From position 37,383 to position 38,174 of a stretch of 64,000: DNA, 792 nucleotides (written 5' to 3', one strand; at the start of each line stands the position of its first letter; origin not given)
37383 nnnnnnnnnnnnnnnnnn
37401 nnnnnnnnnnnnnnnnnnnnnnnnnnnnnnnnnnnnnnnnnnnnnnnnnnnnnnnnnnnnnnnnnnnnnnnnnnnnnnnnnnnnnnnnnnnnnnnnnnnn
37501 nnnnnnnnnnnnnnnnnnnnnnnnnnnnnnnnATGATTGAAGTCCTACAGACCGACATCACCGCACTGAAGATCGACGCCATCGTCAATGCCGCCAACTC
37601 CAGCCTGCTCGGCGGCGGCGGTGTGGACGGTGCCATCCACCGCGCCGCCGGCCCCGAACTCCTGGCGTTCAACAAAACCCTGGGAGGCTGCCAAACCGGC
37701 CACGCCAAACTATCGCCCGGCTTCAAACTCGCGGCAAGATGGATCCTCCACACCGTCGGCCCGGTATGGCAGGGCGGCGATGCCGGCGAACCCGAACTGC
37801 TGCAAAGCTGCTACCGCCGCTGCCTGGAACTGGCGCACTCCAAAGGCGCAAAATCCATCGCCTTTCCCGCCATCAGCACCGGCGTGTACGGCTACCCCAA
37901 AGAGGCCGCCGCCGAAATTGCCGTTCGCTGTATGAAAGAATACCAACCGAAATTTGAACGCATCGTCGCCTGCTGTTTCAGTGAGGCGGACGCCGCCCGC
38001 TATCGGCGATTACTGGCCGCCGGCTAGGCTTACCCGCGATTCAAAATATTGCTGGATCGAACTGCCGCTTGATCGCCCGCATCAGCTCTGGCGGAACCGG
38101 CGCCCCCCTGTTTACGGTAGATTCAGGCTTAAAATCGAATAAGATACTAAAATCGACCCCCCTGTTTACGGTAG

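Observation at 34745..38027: Sel1-repeat gene array showing paralog fusion, internal duplication and duplicated 3-prime tail, co-operonic with a macro-domain gene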

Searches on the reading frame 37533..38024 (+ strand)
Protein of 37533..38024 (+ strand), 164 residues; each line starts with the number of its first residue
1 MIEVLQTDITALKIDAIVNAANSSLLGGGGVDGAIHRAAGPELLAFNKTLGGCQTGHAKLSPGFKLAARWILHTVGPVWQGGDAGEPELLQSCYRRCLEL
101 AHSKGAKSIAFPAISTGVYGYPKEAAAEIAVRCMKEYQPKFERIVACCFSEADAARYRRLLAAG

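Call 4: search_protein_families(library=pfam, proteins=[window:37533-38024:+])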
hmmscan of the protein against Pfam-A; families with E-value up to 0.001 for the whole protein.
window:37533-38024:+ (164 aa): 1 family
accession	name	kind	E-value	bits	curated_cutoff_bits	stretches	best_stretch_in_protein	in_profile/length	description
PF01661.27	Macro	-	6.8e-46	155.5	22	1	18-130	1-118/118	Macro domain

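Call 9: find_encoding_contigs(protein=window:37533-38024:+, flank=10000, max_places=10)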
Protein window:37533-38024:+ (164 aa): no gene with exactly this product is on record in the collection.

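Call 15: find_homologous_proteins(query=window:37533-38024:+, max_evalue=1e-20)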
Query window:37533-38024:+ (164 aa): 8000 proteins with E <= 1e-20 among 8000 candidates; the best 120 are listed.
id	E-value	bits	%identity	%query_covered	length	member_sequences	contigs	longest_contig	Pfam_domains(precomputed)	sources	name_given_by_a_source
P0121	1.3e-102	358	98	100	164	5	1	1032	PF01661.28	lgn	-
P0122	1.5e-96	338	91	100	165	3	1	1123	PF01661.28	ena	-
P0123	4.0e-90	318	86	98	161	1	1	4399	PF01661.28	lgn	-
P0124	3.5e-76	272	74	98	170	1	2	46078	PF01661.28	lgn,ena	-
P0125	4.8e-76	272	73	99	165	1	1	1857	PF01661.28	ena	-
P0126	3.2e-75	269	73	98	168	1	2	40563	PF01661.28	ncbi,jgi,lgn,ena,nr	ncbi:MAG TPA: O-acetyl-ADP-ribose deacetylase [Chromatiales bacterium]|nr:O-acetyl-ADP-ribose deacet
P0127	3.3e-75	269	73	98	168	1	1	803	PF01661.28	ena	-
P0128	4.7e-75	269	73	98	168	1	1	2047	PF01661.28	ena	-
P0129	8.8e-75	268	71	98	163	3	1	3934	PF01661.28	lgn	-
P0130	9.5e-75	268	73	100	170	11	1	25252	PF01661.28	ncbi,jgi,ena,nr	ncbi:MAG: O-acetyl-ADP-ribose deacetylase [Gammaproteobacteria bacterium]|nr:O-acetyl-ADP-ribose dea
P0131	1.7e-74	267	73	98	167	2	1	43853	PF01661.28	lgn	-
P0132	1.9e-74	267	74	99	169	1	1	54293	PF01661.28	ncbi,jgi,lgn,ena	-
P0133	3.5e-74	266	74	98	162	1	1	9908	PF01661.28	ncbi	-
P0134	5.5e-74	265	73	98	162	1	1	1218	PF01661.28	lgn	-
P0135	6.0e-74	265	72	99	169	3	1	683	PF01661.28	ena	-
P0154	8.0e-73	261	74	98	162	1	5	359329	PF01661.28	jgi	jgi:O-acetyl-ADP-ribose deacetylase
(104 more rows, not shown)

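Call 16: find_encoding_contigs(protein=P0123, flank=10000, max_places=4)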
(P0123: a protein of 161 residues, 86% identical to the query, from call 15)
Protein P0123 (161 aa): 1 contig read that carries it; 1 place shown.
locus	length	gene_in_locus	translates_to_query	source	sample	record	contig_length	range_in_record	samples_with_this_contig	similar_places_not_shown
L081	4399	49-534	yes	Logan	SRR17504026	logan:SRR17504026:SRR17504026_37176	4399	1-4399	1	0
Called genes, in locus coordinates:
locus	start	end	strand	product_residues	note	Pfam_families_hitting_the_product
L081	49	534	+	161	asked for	PF01661:Macro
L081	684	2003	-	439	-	PF01565:FAD_binding_4, PF02913:FAD-oxidase_C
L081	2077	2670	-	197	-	PF13580:SIS_2, PF01380:SIS (faint)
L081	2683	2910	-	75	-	PF02021:UPF0102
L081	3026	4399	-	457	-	?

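Call 17: find_encoding_contigs(protein=P0121, flank=10000, max_places=4)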
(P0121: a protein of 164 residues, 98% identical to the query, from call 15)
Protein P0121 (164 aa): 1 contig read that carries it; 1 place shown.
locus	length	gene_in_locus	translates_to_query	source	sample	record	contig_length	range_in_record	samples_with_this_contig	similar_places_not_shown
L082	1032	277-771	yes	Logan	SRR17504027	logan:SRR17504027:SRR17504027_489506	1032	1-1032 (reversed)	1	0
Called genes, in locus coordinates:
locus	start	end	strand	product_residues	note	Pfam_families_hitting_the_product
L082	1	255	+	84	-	?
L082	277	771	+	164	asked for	PF01661:Macro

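Call 18: find_encoding_contigs(protein=P0122, flank=10000, max_places=4)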
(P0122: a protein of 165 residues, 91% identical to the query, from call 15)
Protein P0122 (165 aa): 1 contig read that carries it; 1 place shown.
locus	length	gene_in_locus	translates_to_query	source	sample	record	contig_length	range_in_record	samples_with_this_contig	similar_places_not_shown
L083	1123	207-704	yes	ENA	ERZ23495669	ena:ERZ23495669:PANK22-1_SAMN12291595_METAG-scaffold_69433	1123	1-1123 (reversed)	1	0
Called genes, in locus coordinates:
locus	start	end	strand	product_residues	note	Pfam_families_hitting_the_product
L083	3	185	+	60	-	?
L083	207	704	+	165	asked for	PF01661:Macro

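Call 25: find_encoding_contigs(protein=P0124, flank=8000, max_places=2)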
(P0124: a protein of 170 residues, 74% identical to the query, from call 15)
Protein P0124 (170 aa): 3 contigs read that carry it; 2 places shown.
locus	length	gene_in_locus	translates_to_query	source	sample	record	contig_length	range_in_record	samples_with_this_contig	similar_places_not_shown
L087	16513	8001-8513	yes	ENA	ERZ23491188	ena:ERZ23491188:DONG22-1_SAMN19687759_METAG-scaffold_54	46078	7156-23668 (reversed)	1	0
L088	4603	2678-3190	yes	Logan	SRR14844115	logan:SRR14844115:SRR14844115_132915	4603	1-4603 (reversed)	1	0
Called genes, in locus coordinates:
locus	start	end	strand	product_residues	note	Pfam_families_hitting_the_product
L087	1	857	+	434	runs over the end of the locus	PF00815:Histidinol_dh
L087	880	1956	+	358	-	PF00155:Aminotran_1_2, PF04864:Alliinase_C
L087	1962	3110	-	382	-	PF00089:Trypsin, PF13365:Trypsin_2, PF00595:PDZ (weak), PF13180:PDZ_2, PF17820:PDZ_6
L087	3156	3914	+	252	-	PF01784:DUF34_NIF3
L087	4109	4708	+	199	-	PF00355:Rieske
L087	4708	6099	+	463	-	PF00033:Cytochrome_B, PF13631:Cytochrom_B_N_2, PF00032:Cytochrom_B_C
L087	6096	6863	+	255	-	PF02167:Cytochrom_C1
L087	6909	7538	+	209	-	PF02798:GST_N, PF13417:GST_N_3, PF13409:GST_N_2, PF00043:GST_C (weak)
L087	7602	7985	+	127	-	PF04386:SspB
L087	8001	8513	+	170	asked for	PF01661:Macro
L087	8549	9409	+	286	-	PF03372:Exo_endo_phos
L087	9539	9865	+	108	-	PF06249:EutQ (weak), PF05899:Cupin_3, PF07883:Cupin_2 (weak)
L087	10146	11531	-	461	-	PF01565:FAD_binding_4, PF02913:FAD-oxidase_C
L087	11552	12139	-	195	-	PF13580:SIS_2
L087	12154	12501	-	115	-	PF08378:NERD (weak), PF02021:UPF0102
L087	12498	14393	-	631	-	PF04348:LppC, PF13458:Peripla_BP_6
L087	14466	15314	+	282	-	PF00590:TP_methylase, PF23016:RsmI_C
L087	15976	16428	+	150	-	PF02381:MraZ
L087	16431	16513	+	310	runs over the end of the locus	PF01795:Methyltransf_5, PF13649:Methyltransf_25 (faint)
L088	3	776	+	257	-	?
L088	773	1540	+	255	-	PF02167:Cytochrom_C1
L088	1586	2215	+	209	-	PF02798:GST_N, PF13417:GST_N_3, PF13409:GST_N_2, PF00043:GST_C (weak)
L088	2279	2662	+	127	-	PF04386:SspB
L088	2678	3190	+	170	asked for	PF01661:Macro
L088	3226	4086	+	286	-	PF03372:Exo_endo_phos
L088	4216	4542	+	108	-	PF06249:EutQ (weak), PF05899:Cupin_3, PF07883:Cupin_2 (weak)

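Call 26: find_encoding_contigs(protein=P0131, flank=8000, max_places=2)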
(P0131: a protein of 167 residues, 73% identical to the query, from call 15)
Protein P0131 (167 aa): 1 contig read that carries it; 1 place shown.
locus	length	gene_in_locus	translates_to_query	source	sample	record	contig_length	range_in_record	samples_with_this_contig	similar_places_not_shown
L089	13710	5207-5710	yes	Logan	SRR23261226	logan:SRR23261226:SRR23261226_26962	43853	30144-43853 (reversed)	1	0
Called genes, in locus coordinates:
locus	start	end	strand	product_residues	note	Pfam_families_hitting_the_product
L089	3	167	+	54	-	?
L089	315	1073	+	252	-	PF01784:DUF34_NIF3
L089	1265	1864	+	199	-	PF10399:UCR_Fe-S_N (weak), PF00355:Rieske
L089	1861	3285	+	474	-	PF00033:Cytochrome_B, PF13631:Cytochrom_B_N_2, PF00032:Cytochrom_B_C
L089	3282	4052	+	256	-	PF02167:Cytochrom_C1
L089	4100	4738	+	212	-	PF02798:GST_N, PF13417:GST_N_3, PF13409:GST_N_2, PF00043:GST_C (faint)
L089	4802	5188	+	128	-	PF04386:SspB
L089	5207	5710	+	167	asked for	PF01661:Macro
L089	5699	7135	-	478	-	PF01565:FAD_binding_4, PF02913:FAD-oxidase_C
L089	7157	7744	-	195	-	PF13580:SIS_2, PF01380:SIS (weak)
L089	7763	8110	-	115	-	PF08378:NERD (weak), PF02021:UPF0102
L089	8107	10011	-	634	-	PF04348:LppC, PF13458:Peripla_BP_6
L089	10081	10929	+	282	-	PF00590:TP_methylase, PF23016:RsmI_C (weak)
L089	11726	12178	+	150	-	PF02381:MraZ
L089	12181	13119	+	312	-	PF01795:Methyltransf_5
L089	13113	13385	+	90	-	PF04999:FtsL, PF04977:DivIC (weak)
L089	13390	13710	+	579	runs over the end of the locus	PF03717:PBP_dimer, PF00905:Transpeptidase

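Call 38: search_solved_structures(query=window:37533-38024:+, max_evalue=1e-10, show_alignments=1)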
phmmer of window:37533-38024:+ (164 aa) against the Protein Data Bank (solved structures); distinct sequences matched with E-value up to 1e-10: 52.
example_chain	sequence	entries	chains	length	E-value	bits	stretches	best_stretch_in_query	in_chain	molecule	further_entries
5cb3_A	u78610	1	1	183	5.9e-48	165.7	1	2-162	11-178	O-acetyl-ADP-ribose deacetylase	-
1spv_A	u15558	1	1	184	6e-48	165.7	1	2-162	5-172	putative polyprotein/phosphatase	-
4iqy_A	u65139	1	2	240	1.4e-47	164.5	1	4-159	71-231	O-acetyl-ADP-ribose deacetylase MACROD2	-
6y4y_A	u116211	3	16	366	3.7e-47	163.1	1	4-159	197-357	Thioredoxin 1,ADP-ribose glycohydrolase MACROD2 | ADP-ribose glycohydrolase MACROD2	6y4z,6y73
2x47_A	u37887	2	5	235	7.4e-47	162.1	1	2-160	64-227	MACRO DOMAIN-CONTAINING PROTEIN 1 | ADP-ribose glycohydrolase MACROD1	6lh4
5cms_R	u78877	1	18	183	1.1e-46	161.6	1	2-162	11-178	O-acetyl-ADP-ribose deacetylase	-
5cb5_R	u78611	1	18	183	1.1e-45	158.3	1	2-162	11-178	O-acetyl-ADP-ribose deacetylase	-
9w48_A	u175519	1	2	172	5.8e-42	146.2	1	2-139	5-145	Macro domain-containing protein DR_2288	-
5fsu_A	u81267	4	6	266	4e-39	137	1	6-153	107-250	MACRODOMAIN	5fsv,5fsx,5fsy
3vfq_A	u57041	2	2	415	1.6e-38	135.1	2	4-137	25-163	Poly [ADP-ribose] polymerase 14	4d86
5l9k_A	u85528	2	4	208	2.2e-38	134.6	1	2-160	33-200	MACROD-TYPE MACRODOMAIN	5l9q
5fud_A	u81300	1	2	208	2.2e-38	134.6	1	2-160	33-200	O-ACETYL-ADP-RIBOSE DEACETYLASE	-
5fsz_A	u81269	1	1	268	8.6e-38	132.7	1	8-151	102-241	MACRODOMAIN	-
5lbp_A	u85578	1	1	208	2.9e-37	130.9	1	2-160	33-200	MacroD-type macrodomain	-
5lcc_A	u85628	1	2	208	3e-37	130.9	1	2-160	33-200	MACROD-TYPE MACRODOMAIN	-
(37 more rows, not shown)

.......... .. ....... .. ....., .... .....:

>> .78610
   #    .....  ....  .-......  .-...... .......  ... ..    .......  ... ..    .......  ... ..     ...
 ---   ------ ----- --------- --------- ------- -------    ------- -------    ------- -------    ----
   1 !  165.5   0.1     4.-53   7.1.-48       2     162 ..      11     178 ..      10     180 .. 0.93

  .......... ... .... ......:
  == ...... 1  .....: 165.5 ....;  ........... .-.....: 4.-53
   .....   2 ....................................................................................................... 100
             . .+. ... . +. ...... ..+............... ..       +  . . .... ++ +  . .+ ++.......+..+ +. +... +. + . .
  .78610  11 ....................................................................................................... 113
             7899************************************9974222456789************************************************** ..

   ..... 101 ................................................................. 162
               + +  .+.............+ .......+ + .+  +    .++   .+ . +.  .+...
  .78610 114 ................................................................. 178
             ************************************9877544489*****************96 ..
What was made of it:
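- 37533..38027 (+): ymdB-type macro-domain gene (O-acetyl-ADP-ribose deacetylase). E. coli YmdB 5cb3, E 6e-48, with the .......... and ISTGVYG motifs aligned (call 38).
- On YmdB/MacroD-type O-acetyl-ADP-ribose deacetylase: E. coli YmdB 5cb3 aligns over residues 2-162 with E 6e-48 (call 38). Both motifs are identical to YmdB in the printed alignment (call 38).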

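Call 39: search_protein_families(library=ncbifam, proteins=[window:37533-38024:+])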
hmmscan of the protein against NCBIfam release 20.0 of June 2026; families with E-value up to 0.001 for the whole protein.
window:37533-38024:+ (164 aa): 11 families
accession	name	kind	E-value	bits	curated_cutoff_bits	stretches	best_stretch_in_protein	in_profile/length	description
NF001664.0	PRK00431.1-6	equivalog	4.1e-66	221.6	200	1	2-162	4-170/173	O-acetyl-ADP-ribose deacetylase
NF001660.0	PRK00431.1-1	equivalog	1.6e-60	203.7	271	1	2-162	5-172/177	O-acetyl-ADP-ribose deacetylase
NF001663.0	PRK00431.1-4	equivalog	1.1e-52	178.6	285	1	2-162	9-176/180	ADP-ribose-binding protein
NF001661.0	PRK00431.1-2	equivalog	1.5e-51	174.8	291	1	2-163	3-173/179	O-acetyl-ADP-ribose deacetylase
NF003163.0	PRK04143.1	equivalog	1.5e-40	139.3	272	1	2-162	85-261/265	protein-ADP-ribose hydrolase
NF009880.0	PRK13341.1-1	equivalog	3.1e-30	105.1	891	1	2-138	429-569/599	AAA family ATPase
NF001668.0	PRK00431.2-4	equivalog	1.4e-29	103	278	1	3-151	52-202/220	ADP-ribose-binding protein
NF001667.0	PRK00431.2-3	equivalog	5.8e-28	97.8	252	1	2-149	10-161/182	ADP-ribose-binding protein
NF001665.0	PRK00431.2-1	equivalog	2.6e-24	85.7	315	1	2-154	10-163/177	ADP-ribose-binding protein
NF001662.0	PRK00431.1-3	equivalog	2.9e-20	72.9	215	1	2-160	5-180/185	[protein ADP-ribosylglutamate] hydrolase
NF001666.0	PRK00431.2-2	equivalog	5.2e-16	59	246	1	2-145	3-146/164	ADP-ribose-binding protein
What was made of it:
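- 37533..38027 (+): NCBIfam NF001664, 221.6 bits against a cut-off of 200 (call 39).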

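Call 40: search_protein_families(library=padloc, proteins=[window:37533-38024:+])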
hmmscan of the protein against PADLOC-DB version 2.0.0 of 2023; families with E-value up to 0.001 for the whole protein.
window:37533-38024:+ (164 aa): 0 families

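Call 44: find_encoding_contigs(protein=P0154, flank=6000, max_places=2)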
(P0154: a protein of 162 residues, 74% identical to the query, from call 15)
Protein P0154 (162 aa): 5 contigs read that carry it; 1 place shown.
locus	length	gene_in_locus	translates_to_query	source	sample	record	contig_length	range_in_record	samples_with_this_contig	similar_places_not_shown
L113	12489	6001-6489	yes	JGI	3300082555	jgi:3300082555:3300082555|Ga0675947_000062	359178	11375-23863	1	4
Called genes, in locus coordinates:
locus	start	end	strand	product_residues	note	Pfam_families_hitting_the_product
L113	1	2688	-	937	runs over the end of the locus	PF18339:Tudor_1_RapA, PF18337:Tudor_RapA, PF00176:SNF2-rel_dom, PF00270:DEAD (weak), PF04851:ResIII, PF00271:Helicase_C, PF12137:RapA_C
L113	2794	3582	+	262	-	-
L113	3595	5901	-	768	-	PF03190:Thioredox_DsbH, PF13899:Thioredoxin_7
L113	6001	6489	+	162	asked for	PF01661:Macro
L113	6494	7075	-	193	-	PF04972:BON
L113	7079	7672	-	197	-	PF13580:SIS_2, PF01380:SIS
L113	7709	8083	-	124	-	PF02021:UPF0102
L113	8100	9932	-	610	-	PF13428:TPR_14 (faint), PF14559:TPR_19 (faint), PF04348:LppC, PF13458:Peripla_BP_6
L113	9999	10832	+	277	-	PF00590:TP_methylase, PF23016:RsmI_C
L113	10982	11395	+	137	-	-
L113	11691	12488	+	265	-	PF03193:RsgA_GTPase, PF00005:ABC_tran (faint), PF02421:FeoB_N (weak), PF01926:MMR_HSR1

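Call 60: find_encoding_contigs(protein=P0126, flank=5000, max_places=2)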
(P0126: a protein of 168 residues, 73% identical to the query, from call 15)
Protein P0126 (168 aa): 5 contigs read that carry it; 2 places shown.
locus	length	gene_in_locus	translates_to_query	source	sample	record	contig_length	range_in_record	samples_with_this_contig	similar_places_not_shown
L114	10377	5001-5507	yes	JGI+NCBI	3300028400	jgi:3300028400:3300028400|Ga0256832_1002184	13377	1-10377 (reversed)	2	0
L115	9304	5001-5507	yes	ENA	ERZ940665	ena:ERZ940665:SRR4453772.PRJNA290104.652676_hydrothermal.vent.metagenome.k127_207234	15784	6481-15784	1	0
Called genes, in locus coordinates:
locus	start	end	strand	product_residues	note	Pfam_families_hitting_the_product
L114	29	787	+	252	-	PF01784:DUF34_NIF3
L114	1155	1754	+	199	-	PF10399:UCR_Fe-S_N, PF00355:Rieske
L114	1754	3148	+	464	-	PF00033:Cytochrome_B, PF13631:Cytochrom_B_N_2, PF00032:Cytochrom_B_C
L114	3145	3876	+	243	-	PF02167:Cytochrom_C1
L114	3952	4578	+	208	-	PF02798:GST_N, PF13417:GST_N_3, PF13409:GST_N_2, PF13410:GST_C_2 (faint), PF00043:GST_C (weak)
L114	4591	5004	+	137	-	PF04386:SspB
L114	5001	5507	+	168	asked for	PF01661:Macro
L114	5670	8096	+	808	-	PF01326:PPDK_N, PF00391:PEP-utilizers, PF02896:PEP-utilizers_C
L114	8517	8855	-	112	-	PF13683:rve_3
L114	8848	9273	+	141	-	-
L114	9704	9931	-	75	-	PF13683:rve_3, PF13333:rve_2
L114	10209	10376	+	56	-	?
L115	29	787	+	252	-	PF01784:DUF34_NIF3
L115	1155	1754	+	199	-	PF10399:UCR_Fe-S_N, PF00355:Rieske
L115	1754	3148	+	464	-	PF00033:Cytochrome_B, PF13631:Cytochrom_B_N_2, PF00032:Cytochrom_B_C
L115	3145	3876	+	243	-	PF02167:Cytochrom_C1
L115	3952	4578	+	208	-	PF02798:GST_N, PF13417:GST_N_3, PF13409:GST_N_2, PF13410:GST_C_2 (faint), PF00043:GST_C (weak)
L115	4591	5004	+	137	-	PF04386:SspB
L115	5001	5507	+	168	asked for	PF01661:Macro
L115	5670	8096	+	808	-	PF01326:PPDK_N, PF00391:PEP-utilizers, PF02896:PEP-utilizers_C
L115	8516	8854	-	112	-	PF13683:rve_3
